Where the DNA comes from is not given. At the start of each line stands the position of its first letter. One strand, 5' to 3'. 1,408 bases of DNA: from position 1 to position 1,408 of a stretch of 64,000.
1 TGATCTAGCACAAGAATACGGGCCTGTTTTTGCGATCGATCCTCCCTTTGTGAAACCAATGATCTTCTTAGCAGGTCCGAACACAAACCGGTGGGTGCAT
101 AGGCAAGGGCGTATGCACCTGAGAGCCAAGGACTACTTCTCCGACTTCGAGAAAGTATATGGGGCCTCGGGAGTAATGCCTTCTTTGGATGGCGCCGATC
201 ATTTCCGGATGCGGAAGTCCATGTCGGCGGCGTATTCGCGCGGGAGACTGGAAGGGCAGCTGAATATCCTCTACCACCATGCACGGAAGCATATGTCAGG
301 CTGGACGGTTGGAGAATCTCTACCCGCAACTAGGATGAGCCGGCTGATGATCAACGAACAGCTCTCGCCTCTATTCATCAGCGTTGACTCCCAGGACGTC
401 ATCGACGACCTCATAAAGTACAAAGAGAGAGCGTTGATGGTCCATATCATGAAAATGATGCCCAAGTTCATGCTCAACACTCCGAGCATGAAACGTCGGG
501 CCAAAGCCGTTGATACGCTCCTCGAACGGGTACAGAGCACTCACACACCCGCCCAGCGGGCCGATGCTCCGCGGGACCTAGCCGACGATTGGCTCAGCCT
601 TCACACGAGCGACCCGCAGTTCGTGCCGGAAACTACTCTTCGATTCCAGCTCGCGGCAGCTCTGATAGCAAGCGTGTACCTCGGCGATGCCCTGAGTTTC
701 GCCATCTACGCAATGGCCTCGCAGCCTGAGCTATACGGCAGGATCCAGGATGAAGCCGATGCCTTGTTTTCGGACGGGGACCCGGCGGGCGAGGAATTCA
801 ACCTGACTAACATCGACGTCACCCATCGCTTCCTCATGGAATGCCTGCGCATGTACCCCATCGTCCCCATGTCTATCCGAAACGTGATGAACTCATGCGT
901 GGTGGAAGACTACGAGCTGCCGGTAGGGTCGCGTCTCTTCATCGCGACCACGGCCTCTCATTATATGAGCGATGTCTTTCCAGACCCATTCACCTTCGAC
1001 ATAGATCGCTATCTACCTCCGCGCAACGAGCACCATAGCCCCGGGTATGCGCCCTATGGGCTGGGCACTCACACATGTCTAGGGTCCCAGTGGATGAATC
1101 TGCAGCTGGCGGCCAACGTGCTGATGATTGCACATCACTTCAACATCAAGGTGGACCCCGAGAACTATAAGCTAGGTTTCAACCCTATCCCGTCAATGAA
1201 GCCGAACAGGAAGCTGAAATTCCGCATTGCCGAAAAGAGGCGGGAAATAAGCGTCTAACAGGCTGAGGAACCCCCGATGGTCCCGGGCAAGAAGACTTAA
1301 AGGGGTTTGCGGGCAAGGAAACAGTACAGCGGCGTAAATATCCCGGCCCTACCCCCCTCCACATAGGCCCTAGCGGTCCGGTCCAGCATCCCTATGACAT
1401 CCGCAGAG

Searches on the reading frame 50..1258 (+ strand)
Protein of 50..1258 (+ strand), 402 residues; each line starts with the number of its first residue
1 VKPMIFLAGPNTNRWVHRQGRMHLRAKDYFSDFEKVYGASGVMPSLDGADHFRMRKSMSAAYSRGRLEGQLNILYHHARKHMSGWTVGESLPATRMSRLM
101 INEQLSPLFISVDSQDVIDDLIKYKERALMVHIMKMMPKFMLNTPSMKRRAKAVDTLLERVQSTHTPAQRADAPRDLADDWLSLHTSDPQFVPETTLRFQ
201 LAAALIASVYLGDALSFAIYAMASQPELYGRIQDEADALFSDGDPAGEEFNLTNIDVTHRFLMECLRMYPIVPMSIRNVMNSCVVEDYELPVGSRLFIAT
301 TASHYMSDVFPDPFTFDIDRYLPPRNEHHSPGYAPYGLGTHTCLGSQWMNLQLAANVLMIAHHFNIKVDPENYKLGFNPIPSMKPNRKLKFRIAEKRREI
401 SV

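Call 3: search_protein_families(library=pfam, proteins=[window:50-1258:+], max_evalue=0.001)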
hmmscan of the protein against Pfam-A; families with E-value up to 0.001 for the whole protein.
window:50-1258:+ (402 aa): 1 family
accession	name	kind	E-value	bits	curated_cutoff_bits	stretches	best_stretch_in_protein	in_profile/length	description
PF00067.27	p450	-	5.2e-32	111.6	22.8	1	130-373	188-441/462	Cytochrome P450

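Call 24: search_solved_structures(query=window:50-1258:+, max_evalue=1e-10)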
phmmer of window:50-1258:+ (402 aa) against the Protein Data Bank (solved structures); distinct sequences matched with E-value up to 1e-10: 107 (the best 60 are shown).
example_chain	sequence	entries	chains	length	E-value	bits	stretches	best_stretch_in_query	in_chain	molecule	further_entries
7f3w_A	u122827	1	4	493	5.9e-19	71.8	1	59-397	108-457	cytochrome P450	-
7wzl_A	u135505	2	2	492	9.5e-19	71.1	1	188-367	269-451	Putative cytochrome P450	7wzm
7f3h_A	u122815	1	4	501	2.8e-18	69.5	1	61-397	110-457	Bifunctional cytochrome P450/NADPH--P450 reductase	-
7jj1_A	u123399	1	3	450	9e-17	64.5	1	200-378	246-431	Cytochrome P450 51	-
6mi0_A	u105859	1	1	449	9.3e-17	64.5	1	200-378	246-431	Cytochrome P450 51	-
8x3e_A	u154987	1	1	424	1.1e-16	64.2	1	3-383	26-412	Taxadiene 5-alpha hydroxylase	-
8x1w_A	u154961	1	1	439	1.2e-16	64.1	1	3-383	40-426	Taxadiene 5-alpha hydroxylase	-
6mcw_A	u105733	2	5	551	1.3e-16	64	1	200-378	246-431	Cytochrome P450 51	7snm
6c93_A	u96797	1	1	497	1.4e-16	63.9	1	193-372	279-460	Cytochrome P450 4B1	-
7tef_A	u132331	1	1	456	2.3e-16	63.2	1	165-376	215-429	Cytochrome P450 51B1 Cyp51B1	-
5t6q_A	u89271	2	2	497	3.2e-16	62.8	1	213-372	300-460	Cytochrome P450 4B1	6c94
2ve3_A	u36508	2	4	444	1.3e-14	57.4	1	168-391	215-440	PUTATIVE CYTOCHROME P450 120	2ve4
6l8i_A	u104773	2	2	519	3.7e-14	56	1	194-375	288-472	Protein LUTEIN DEFICIENT 5, chloroplastic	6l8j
6j94_A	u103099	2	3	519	3.7e-14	55.9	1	194-375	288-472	Protein LUTEIN DEFICIENT 5, chloroplastic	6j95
1u13_A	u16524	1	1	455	5.9e-14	55.3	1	3-375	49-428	Cytochrome P450 51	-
1x8v_A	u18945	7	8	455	6.9e-14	55.1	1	3-375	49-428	Cytochrome P450 51 | STEROL 14ALPHA-DEMETHYLASE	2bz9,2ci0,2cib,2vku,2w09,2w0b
1e9x_A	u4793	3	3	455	7.3e-14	55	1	3-375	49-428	CYTOCHROME P450 51-LIKE RV0764C | CYTOCHROME P450 51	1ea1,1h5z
2w0a_A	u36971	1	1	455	9e-14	54.7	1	3-375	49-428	CYTOCHROME P450 51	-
9wat_A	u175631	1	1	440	6.1e-13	51.9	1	139-369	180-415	Cytochrome P450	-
8hkj_A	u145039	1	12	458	1.4e-12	50.7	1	184-395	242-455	Bifunctional cytochrome P450/NADPH--P450 reductase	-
2q9f_A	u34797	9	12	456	5.5e-12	48.8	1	213-379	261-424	Cytochrome P450 46A1 | Cholesterol 24-hydroxylase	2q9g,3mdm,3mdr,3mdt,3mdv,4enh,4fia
5veu_A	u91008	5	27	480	6.1e-12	48.6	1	194-371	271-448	Cytochrome P450 3A5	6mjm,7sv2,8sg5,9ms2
7lad_A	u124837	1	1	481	6.1e-12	48.6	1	194-371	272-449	Cytochrome P450 3A5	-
7yd9_A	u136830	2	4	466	1.1e-11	47.8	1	178-386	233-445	Bifunctional cytochrome P450/NADPH--P450 reductase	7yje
1p0x_A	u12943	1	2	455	1.8e-11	47.1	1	178-386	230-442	Bifunctional P-450:NADPH-P450 reductase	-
1zoa_A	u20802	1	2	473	2e-11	47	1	178-386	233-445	Bifunctional P-450:NADPH-P450 reductase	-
4zf6_A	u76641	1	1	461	2.3e-11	46.7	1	178-386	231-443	Bifunctional P-450/NADPH-P450 reductase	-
4zf8_A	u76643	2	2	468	2.4e-11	46.7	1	178-386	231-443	Bifunctional P-450/NADPH-P450 reductase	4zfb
3dbg_A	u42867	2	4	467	3e-11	46.4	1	30-360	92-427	Putative cytochrome P450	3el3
3c6g_A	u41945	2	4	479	3.1e-11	46.3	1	156-365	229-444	Cytochrome P450 2R1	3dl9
3czh_A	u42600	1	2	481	3.1e-11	46.3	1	156-365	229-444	Cytochrome P450 2R1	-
5e9z_A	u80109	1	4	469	3.3e-11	46.2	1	178-386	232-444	Bifunctional cytochrome P450/NADPH--P450 reductase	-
3qi8_B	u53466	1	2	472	3.4e-11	46.2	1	175-386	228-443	Evolved Cytochrome P450 variant (22A3)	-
7ydl_A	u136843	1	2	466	3.5e-11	46.2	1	178-386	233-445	Bifunctional cytochrome P450/NADPH--P450 reductase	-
7ydb_A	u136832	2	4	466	3.5e-11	46.1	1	178-386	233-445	Bifunctional cytochrome P450/NADPH--P450 reductase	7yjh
4h24_A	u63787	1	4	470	3.7e-11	46.1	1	174-386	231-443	Cytochrome P450-BM3 variant P450BM3-Cis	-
8qze_A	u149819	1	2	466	3.9e-11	46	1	175-386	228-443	Bifunctional cytochrome P450/NADPH--P450 reductase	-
7yda_A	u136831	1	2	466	4.1e-11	45.9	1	178-386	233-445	Bifunctional cytochrome P450/NADPH--P450 reductase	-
8hou_A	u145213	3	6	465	4.1e-11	45.9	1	178-386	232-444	Bifunctional cytochrome P450/NADPH--P450 reductase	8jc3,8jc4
7yft_A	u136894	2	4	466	4.1e-11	45.9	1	178-386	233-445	Bifunctional cytochrome P450/NADPH--P450 reductase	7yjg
7ydc_A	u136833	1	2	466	4.1e-11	45.9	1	178-386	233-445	Bifunctional cytochrome P450/NADPH--P450 reductase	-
3kx5_A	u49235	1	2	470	5e-11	45.6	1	178-386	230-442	Bifunctional P-450/NADPH-P450 reductase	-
3m4v_A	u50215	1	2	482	5.2e-11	45.6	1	178-386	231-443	Bifunctional P-450/NADPH-P450 reductase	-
6iao_A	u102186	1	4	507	5.5e-11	45.5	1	179-386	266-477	Bifunctional cytochrome P450/NADPH--P450 reductase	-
7yde_A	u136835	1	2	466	5.6e-11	45.5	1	178-386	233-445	Bifunctional cytochrome P450/NADPH--P450 reductase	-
9wma_A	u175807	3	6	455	5.7e-11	45.5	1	178-386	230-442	Bifunctional cytochrome P450/NADPH--P450 reductase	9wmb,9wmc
1yqo_A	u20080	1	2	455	6.4e-11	45.3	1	178-386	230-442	Bifunctional P-450:NADPH-P450 reductase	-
9l7v_A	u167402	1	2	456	6.5e-11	45.3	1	178-386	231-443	Bifunctional cytochrome P450/NADPH--P450 reductase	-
4kf0_A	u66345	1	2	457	6.5e-11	45.3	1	178-386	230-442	Bifunctional P-450/NADPH-P450 reductase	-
4kf2_A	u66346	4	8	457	6.5e-11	45.3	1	178-386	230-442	Bifunctional P-450/NADPH-P450 reductase | Bifunctional cytochrome P450/NADPH--P450 reductase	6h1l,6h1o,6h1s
9l7u_A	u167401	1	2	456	6.5e-11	45.3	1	178-386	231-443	Bifunctional cytochrome P450/NADPH--P450 reductase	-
3dgi_A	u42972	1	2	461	6.5e-11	45.3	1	178-386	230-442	Bifunctional P-450/NADPH-P450 reductase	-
1bvy_A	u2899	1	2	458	6.5e-11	45.3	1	178-386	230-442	PROTEIN (CYTOCHROME P450 BM-3)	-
2x7y_A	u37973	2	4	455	6.5e-11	45.3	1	178-386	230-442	BIFUNCTIONAL P-450/NADPH-P450 REDUCTASE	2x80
9l7s_A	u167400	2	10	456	6.5e-11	45.3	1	178-386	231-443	Bifunctional cytochrome P450/NADPH--P450 reductase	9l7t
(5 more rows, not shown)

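Call 27: search_protein_families(library=ncbifam, proteins=[window:50-1258:+], max_evalue=0.001)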
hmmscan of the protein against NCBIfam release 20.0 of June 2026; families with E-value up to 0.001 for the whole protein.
window:50-1258:+ (402 aa): 6 families
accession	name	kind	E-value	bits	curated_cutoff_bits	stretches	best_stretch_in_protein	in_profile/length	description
NF045812.1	PentlenOxigase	equivalog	3e-19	69.2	800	1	49-396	89-440/444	pentalenene oxygenase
NF051859.1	AlbFlvMonOxTrpSyn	equivalog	6.1e-16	58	700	1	33-370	92-433/457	bifunctional albaflavenone monooxygenase/terpene synthase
NF050147.1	aminopyruv_ApyO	equivalog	1e-11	44.2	525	1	45-371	82-400/444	RiPP biosynthesis cytochrome P450 ApyO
TIGR04538.1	P450_cycloAA_1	subfamily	6.8e-08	31.8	500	1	256-369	256-372/395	cytochrome P450, cyclodipeptide synthase-associated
NF041802.1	P450_SolI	exception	0.00039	19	850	1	259-364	297-395/424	solanimycin biosynthesis cytochrome P450 SolI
NF053744.1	FAProxCypCBc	equivalog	0.0005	18.8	600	0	255-388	273-407/416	CYP152 family fatty-acid peroxygenase CypC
